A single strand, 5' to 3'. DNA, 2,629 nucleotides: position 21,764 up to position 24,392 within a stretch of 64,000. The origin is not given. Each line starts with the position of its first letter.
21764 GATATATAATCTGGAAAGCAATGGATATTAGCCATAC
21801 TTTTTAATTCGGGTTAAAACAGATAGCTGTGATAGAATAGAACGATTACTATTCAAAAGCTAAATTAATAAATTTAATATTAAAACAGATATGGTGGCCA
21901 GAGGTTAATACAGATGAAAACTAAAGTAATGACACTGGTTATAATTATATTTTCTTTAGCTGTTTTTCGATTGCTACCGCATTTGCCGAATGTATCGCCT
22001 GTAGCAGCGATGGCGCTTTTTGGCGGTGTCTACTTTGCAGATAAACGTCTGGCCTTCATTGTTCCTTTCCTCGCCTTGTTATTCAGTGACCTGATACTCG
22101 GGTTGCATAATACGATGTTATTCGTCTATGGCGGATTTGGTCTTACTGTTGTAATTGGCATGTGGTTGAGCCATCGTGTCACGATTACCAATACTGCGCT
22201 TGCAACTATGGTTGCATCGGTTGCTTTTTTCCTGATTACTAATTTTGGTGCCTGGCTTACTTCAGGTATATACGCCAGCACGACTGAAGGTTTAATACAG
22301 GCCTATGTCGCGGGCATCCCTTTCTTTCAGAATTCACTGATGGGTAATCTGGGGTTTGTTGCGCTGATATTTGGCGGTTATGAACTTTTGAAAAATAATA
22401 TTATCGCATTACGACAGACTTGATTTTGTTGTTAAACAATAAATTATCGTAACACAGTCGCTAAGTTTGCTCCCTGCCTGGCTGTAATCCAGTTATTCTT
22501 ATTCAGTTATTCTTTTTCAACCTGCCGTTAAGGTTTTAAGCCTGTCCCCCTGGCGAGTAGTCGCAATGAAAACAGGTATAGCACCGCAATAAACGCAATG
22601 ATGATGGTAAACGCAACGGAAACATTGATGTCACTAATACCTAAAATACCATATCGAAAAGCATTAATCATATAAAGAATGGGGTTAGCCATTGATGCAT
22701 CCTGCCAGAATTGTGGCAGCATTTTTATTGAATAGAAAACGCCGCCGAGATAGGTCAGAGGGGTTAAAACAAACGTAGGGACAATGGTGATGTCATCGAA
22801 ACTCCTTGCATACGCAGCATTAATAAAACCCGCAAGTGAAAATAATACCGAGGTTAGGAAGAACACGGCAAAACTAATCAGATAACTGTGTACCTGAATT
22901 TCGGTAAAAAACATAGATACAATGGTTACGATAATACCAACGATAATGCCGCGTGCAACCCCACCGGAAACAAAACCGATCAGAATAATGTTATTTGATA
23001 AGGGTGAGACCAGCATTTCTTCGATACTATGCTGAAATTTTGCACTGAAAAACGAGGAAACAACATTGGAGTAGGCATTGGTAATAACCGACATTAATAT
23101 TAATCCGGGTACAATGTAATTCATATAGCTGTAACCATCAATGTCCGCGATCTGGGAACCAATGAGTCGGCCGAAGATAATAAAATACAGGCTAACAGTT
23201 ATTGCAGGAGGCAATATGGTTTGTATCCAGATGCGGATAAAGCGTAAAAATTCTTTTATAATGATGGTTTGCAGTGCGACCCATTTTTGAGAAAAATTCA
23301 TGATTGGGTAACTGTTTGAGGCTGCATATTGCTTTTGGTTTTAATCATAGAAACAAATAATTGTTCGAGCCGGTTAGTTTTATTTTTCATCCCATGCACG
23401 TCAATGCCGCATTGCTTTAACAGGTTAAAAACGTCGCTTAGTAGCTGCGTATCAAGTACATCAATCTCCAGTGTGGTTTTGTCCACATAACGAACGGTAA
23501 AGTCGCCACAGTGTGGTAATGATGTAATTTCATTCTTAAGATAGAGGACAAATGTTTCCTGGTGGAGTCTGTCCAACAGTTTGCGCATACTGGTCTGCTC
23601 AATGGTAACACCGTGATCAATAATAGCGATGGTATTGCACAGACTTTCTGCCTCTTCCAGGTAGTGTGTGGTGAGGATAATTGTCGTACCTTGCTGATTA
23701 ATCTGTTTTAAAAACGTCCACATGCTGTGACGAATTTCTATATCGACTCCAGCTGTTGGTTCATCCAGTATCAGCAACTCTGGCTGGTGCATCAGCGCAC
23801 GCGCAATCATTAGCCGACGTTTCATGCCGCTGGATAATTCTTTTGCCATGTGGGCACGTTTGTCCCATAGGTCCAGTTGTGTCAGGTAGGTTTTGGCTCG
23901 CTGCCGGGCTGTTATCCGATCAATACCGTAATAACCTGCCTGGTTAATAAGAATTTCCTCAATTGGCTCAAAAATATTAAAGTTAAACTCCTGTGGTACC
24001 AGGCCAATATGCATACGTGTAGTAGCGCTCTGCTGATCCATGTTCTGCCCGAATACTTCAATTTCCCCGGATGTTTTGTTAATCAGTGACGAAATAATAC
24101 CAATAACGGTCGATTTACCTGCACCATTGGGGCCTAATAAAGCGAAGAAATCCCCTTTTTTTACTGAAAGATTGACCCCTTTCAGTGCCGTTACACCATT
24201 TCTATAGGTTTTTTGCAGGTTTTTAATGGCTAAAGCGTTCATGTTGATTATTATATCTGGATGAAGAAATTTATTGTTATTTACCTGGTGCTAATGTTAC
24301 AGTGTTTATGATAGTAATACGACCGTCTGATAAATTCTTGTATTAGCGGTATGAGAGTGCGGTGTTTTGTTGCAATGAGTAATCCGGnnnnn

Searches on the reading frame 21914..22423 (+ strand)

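Call 80: search_protein_families(library=pfam, proteins=[window:21914-22423:+], max_evalue=0.00001)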
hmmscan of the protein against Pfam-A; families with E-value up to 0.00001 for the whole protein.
window:21914-22423:+ (169 aa): 1 family
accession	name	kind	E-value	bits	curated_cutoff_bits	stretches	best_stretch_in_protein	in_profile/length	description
PF20221.3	DUF6580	-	1.3e-52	178.7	27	1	2-163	4-159/162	Family of unknown function (DUF6580)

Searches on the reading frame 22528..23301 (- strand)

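Call 80: search_protein_families(library=pfam, proteins=[window:22528-23301:-], max_evalue=0.00001)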
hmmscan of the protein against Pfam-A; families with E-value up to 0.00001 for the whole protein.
window:22528-23301:- (257 aa): 2 families
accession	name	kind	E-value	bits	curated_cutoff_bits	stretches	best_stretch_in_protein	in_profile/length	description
PF01061.29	ABC2_membrane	-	2e-34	119.4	26.9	1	10-219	3-210/211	ABC-2 type transporter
PF12698.13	ABC2_membrane_3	-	2.1e-06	27.5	31.6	1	58-246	159-346/347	ABC-2 family transporter protein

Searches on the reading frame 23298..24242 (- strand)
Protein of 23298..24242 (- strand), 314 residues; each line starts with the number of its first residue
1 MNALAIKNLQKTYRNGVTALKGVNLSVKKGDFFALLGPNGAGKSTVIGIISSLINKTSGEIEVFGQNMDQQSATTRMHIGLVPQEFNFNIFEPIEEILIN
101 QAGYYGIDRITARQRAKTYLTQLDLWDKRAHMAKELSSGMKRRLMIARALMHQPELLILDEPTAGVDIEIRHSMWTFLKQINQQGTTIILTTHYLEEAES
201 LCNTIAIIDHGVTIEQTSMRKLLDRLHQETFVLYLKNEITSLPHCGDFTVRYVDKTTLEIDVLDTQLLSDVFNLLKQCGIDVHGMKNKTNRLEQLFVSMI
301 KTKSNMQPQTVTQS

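Call 80: search_protein_families(library=pfam, proteins=[window:23298-24242:-], max_evalue=0.00001)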
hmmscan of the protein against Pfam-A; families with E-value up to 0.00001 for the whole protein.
window:23298-24242:- (314 aa): 2 families
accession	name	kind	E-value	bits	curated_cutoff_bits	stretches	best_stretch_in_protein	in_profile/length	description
PF00005.33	ABC_tran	-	1.2e-33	117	25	1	20-164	1-137/137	ABC transporter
PF13304.12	AAA_21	-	1.2e-12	49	27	1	135-193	237-298/304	AAA domain, putative AbiEii toxin, Type IV TA system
